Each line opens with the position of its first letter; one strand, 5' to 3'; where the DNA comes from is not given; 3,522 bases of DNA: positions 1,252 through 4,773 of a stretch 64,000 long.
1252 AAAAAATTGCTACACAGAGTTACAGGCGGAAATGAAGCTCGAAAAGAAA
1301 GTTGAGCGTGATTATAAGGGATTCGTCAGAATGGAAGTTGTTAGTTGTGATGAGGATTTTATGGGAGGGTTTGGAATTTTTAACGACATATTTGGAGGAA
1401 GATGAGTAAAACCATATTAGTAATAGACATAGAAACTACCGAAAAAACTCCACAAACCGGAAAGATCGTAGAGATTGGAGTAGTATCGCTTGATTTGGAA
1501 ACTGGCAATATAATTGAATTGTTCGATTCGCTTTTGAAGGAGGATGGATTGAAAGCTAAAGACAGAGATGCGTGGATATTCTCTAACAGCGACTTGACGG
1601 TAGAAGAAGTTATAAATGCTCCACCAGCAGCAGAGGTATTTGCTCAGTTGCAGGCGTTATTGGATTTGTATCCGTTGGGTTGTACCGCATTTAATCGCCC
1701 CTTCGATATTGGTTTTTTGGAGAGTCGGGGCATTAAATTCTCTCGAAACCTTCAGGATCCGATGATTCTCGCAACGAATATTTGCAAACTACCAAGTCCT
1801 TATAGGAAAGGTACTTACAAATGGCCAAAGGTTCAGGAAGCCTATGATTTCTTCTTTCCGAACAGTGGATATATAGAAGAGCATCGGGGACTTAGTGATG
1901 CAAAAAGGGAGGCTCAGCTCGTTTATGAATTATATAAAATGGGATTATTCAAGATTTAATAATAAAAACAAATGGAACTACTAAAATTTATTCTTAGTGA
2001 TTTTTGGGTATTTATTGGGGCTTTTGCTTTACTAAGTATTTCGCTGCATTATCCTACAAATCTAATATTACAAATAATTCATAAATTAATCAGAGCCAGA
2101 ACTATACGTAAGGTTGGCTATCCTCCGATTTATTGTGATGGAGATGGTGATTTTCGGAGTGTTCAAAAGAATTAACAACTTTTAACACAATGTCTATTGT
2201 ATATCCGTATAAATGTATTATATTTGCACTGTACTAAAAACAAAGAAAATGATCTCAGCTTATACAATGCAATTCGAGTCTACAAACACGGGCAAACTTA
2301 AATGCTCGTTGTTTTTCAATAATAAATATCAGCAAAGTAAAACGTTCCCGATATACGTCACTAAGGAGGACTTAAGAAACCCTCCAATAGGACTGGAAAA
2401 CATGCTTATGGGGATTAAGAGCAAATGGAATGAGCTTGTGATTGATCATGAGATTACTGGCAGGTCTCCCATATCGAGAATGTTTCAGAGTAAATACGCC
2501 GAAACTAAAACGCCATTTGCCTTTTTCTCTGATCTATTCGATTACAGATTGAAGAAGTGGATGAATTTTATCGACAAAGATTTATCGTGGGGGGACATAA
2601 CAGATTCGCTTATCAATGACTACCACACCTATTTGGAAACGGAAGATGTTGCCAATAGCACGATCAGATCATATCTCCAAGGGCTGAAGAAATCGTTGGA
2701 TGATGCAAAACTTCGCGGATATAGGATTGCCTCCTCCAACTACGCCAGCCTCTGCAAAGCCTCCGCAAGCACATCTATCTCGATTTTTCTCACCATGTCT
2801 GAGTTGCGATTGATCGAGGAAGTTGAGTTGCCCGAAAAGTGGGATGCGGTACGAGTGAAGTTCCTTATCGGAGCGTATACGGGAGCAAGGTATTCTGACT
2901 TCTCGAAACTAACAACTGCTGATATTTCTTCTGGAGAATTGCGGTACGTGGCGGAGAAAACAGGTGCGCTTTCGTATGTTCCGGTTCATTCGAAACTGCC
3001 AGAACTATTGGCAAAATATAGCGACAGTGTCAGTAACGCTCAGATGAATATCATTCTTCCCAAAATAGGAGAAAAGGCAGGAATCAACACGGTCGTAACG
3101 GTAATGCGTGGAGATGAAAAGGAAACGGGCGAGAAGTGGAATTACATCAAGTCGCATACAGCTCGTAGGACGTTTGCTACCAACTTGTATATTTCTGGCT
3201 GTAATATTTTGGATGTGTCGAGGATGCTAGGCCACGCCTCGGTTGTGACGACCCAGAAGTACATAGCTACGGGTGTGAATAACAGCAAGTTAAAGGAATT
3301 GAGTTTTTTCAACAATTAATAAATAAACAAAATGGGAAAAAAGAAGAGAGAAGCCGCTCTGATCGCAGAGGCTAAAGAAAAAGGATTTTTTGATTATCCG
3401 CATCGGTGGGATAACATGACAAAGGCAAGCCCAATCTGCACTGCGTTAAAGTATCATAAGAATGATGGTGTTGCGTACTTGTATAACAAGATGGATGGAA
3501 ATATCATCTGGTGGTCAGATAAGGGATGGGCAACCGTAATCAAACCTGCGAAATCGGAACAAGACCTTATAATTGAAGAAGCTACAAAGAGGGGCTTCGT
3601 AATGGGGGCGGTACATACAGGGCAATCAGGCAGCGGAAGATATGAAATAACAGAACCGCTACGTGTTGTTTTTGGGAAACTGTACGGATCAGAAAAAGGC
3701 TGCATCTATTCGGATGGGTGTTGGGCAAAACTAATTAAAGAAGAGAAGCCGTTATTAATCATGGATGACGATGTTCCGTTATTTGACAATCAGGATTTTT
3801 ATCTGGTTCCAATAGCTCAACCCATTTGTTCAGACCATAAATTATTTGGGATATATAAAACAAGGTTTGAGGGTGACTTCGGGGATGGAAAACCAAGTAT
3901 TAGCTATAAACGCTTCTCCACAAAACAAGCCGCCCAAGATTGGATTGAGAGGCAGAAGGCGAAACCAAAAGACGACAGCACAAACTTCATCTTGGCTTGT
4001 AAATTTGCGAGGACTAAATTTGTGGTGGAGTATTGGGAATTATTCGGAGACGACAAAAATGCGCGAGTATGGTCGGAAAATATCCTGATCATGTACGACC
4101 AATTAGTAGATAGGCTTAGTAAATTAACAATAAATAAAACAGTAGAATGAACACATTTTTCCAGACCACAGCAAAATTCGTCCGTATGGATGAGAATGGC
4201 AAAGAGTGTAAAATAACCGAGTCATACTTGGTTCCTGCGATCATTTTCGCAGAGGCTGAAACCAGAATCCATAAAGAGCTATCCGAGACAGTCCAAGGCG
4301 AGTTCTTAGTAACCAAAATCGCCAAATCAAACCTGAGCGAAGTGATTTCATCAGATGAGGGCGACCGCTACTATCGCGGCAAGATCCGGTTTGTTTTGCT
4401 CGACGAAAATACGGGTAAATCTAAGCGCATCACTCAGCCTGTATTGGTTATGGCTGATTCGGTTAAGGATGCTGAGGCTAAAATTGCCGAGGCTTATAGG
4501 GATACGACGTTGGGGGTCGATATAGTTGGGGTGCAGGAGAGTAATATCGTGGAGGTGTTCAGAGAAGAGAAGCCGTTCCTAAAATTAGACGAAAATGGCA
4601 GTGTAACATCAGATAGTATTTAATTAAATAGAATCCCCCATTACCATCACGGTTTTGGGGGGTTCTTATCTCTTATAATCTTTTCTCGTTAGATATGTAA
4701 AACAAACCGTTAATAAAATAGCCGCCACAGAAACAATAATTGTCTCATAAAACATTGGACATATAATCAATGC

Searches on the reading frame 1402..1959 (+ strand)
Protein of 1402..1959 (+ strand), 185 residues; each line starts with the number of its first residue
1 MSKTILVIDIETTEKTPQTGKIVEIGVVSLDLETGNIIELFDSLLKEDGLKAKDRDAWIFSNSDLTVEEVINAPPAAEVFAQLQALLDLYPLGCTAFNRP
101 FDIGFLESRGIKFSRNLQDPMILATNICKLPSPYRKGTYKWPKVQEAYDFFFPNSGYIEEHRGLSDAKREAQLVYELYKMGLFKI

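Call 24: search_protein_families(library=pfam, proteins=[window:1402-1959:+], max_evalue=0.01)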
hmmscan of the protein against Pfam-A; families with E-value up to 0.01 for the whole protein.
window:1402-1959:+ (185 aa): 2 families
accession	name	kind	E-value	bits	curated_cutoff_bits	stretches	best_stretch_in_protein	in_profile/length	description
PF00929.31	RNase_T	-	9e-10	39.8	24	1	6-173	1-163/164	Exonuclease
PF16473.11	Rv2179c-like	-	5.8e-06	26.6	27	1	6-87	3-91/177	3'-5' exoribonuclease Rv2179c-like domain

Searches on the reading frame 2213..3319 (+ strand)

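Call 9: search_protein_families(library=phrogs, proteins=[window:2213-3319:+], max_evalue=0.00001)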
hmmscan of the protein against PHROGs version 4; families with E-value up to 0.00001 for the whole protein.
window:2213-3319:+ (368 aa): 3 families
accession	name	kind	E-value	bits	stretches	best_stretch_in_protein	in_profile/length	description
phrog_1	-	integration and excision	3.2e-27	97.1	1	111-352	192-434/611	integrase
phrog_216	-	integration and excision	1.3e-22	81.2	1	199-352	62-223/301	integrase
phrog_7269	-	integration and excision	2.8e-07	31.4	1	312-352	28-68/89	integrase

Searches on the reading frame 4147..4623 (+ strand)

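Call 24: search_protein_families(library=pfam, proteins=[window:4147-4623:+], max_evalue=0.01)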
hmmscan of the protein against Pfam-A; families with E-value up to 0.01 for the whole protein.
window:4147-4623:+ (158 aa): 1 family
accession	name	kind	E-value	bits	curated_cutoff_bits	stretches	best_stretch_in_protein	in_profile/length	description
PF14902.11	DUF4494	-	4.3e-37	127.5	27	1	4-139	1-138/139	Domain of unknown function (DUF4494)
